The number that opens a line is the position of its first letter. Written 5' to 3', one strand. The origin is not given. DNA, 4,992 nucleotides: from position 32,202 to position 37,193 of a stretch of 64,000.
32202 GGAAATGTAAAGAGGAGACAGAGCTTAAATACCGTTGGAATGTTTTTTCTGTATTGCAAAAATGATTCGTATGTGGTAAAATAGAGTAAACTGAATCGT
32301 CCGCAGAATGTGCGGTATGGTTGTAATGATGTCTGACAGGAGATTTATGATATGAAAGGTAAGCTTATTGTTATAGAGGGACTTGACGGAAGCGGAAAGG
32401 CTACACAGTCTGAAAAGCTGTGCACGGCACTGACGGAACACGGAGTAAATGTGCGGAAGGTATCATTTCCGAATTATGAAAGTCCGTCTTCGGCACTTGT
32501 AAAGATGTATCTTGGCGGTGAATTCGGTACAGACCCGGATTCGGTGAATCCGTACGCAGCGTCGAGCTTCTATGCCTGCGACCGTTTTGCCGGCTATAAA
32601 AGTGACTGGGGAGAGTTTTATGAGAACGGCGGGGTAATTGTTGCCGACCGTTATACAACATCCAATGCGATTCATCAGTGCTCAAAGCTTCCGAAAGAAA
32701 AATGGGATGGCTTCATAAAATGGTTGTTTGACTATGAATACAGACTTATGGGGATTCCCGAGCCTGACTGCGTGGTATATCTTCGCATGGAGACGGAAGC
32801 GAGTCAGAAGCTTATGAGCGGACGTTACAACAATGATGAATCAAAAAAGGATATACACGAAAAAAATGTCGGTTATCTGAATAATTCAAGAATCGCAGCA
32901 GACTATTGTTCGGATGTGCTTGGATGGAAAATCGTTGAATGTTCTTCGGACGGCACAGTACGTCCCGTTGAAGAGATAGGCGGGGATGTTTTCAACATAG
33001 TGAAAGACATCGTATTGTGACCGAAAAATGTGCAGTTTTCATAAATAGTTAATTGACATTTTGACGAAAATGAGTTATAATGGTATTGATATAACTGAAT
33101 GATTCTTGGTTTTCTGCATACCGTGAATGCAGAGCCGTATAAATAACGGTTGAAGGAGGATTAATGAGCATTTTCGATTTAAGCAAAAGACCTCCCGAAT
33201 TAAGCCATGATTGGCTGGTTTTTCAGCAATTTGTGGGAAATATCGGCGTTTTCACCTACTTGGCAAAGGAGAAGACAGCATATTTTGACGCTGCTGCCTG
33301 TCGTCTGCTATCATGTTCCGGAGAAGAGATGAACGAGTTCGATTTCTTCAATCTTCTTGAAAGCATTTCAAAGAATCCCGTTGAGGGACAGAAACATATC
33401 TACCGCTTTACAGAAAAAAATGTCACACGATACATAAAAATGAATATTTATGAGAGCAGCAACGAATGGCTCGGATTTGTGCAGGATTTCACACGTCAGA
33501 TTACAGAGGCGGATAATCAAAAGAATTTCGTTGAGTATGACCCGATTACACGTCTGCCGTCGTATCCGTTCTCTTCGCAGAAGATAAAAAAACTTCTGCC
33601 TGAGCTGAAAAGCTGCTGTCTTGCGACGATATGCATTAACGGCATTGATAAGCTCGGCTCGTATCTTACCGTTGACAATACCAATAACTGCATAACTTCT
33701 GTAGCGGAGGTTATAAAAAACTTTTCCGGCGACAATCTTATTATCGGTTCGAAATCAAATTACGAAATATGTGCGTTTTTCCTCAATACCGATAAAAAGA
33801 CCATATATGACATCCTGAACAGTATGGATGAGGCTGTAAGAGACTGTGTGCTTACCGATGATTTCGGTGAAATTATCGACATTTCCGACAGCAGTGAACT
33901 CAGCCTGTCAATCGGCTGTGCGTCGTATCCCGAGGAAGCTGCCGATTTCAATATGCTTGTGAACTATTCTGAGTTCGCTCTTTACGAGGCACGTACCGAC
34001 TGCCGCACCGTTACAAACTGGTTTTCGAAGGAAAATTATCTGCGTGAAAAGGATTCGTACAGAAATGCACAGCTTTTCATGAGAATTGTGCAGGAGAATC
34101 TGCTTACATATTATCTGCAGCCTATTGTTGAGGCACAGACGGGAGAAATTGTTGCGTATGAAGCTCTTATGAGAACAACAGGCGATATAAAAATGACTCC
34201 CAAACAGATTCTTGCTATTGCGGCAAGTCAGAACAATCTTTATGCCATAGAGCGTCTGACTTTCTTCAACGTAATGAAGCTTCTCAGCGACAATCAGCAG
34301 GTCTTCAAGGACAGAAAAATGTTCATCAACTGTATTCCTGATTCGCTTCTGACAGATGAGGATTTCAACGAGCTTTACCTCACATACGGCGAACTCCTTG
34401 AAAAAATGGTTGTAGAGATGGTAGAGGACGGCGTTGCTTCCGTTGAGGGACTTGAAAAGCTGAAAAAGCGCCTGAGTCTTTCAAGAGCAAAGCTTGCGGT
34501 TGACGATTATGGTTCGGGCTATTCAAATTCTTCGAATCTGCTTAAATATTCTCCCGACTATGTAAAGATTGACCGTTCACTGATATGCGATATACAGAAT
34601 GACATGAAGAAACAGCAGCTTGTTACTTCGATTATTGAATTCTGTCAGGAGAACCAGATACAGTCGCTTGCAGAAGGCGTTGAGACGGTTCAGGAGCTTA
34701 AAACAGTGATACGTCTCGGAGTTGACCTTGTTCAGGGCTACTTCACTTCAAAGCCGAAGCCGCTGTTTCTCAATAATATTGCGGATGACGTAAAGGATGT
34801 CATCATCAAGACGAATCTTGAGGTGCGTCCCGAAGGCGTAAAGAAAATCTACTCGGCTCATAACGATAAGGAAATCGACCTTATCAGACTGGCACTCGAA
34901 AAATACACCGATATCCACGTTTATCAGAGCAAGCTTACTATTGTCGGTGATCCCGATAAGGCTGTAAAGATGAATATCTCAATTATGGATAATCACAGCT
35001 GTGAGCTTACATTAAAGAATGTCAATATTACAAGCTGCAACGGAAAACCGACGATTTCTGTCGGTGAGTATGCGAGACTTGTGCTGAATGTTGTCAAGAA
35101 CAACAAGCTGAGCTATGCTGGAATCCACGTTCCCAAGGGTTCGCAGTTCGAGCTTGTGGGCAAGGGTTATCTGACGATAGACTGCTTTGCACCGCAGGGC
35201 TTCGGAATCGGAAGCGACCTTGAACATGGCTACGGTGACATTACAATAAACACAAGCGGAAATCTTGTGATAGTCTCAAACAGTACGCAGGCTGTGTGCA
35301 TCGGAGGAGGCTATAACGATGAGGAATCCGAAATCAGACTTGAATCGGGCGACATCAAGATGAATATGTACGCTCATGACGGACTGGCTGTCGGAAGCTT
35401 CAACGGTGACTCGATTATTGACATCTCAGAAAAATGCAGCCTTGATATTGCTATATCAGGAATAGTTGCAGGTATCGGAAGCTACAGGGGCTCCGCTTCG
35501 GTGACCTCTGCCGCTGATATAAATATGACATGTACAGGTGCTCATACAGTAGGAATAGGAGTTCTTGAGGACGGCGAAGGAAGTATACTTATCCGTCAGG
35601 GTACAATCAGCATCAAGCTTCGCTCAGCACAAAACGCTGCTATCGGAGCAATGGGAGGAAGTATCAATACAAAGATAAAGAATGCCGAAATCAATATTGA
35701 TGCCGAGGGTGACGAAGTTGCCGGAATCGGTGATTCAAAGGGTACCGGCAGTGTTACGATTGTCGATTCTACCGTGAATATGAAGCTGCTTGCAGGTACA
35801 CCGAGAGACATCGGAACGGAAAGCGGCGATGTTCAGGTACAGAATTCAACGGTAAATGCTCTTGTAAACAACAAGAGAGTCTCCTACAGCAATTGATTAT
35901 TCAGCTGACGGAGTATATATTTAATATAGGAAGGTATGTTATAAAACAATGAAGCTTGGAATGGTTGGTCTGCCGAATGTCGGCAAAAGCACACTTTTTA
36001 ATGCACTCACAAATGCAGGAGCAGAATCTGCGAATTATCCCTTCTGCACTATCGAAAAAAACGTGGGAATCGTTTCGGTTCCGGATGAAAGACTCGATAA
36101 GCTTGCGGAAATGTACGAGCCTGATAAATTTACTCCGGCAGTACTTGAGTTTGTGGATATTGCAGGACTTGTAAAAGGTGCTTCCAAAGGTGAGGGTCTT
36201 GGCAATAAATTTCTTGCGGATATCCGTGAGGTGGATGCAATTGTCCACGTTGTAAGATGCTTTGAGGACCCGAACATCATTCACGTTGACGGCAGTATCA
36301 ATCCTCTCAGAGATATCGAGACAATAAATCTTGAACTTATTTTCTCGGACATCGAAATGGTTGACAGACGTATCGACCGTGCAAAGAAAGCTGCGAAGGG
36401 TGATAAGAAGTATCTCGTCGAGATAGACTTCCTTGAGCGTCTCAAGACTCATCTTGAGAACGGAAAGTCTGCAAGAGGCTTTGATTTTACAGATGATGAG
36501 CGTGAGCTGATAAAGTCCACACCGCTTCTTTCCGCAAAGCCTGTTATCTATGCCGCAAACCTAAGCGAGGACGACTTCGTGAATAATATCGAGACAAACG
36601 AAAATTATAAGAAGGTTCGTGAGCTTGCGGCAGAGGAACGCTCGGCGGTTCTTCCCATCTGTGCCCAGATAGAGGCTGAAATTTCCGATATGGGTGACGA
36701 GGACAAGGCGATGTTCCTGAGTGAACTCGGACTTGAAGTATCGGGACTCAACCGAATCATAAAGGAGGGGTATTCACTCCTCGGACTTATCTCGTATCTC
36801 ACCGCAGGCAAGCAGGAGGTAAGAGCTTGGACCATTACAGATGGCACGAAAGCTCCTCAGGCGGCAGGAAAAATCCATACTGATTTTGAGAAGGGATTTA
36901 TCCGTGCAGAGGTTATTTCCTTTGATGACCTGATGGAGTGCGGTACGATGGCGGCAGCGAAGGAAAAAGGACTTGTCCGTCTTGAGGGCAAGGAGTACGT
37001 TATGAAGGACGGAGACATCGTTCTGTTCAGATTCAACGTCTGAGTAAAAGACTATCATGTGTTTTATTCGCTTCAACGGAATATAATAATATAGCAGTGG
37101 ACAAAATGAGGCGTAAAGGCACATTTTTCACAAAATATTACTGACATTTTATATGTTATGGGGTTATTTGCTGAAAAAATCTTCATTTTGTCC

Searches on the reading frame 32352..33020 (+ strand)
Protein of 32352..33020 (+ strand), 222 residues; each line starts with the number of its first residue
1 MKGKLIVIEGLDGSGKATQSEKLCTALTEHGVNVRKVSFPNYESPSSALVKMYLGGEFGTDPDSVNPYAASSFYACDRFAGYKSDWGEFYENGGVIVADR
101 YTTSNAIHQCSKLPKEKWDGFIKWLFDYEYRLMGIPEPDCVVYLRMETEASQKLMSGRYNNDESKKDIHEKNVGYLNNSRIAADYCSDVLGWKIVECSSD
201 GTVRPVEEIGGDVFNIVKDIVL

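Call 60: search_protein_families(library=pfam, proteins=[window:32352-33020:+], max_evalue=0.00001)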
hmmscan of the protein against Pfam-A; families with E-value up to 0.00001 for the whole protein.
window:32352-33020:+ (222 aa): 1 family
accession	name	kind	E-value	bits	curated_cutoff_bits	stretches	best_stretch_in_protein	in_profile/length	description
PF02223.23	Thymidylate_kin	-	1.8e-13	51.1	27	1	8-169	1-152/185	Thymidylate kinase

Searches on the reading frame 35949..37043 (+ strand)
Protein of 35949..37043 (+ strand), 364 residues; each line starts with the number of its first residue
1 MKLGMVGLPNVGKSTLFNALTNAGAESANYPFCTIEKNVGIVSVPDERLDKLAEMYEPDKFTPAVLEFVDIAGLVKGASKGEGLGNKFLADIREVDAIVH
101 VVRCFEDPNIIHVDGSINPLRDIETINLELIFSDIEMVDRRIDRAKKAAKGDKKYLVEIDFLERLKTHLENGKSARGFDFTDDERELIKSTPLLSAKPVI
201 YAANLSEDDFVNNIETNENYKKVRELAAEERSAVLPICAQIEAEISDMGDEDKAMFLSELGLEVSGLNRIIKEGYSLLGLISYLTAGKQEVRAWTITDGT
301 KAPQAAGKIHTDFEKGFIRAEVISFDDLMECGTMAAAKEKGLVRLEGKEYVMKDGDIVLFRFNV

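Call 38: search_protein_families(library=pfam, proteins=[window:35949-37043:+], max_evalue=0.0001)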
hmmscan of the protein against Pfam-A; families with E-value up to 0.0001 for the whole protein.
window:35949-37043:+ (364 aa): 3 families
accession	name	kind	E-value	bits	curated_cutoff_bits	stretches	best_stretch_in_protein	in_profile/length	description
PF06071.19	YchF-GTPase_C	-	1.6e-40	137.5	27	1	280-363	1-84/84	Protein of unknown function (DUF933)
PF01926.29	MMR_HSR1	-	5.7e-22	78.4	21.9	1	3-108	2-86/113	50S ribosome-binding GTPase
PF02421.24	FeoB_N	-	7.7e-10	38.9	27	1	3-47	3-47/156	Ferrous iron transport protein B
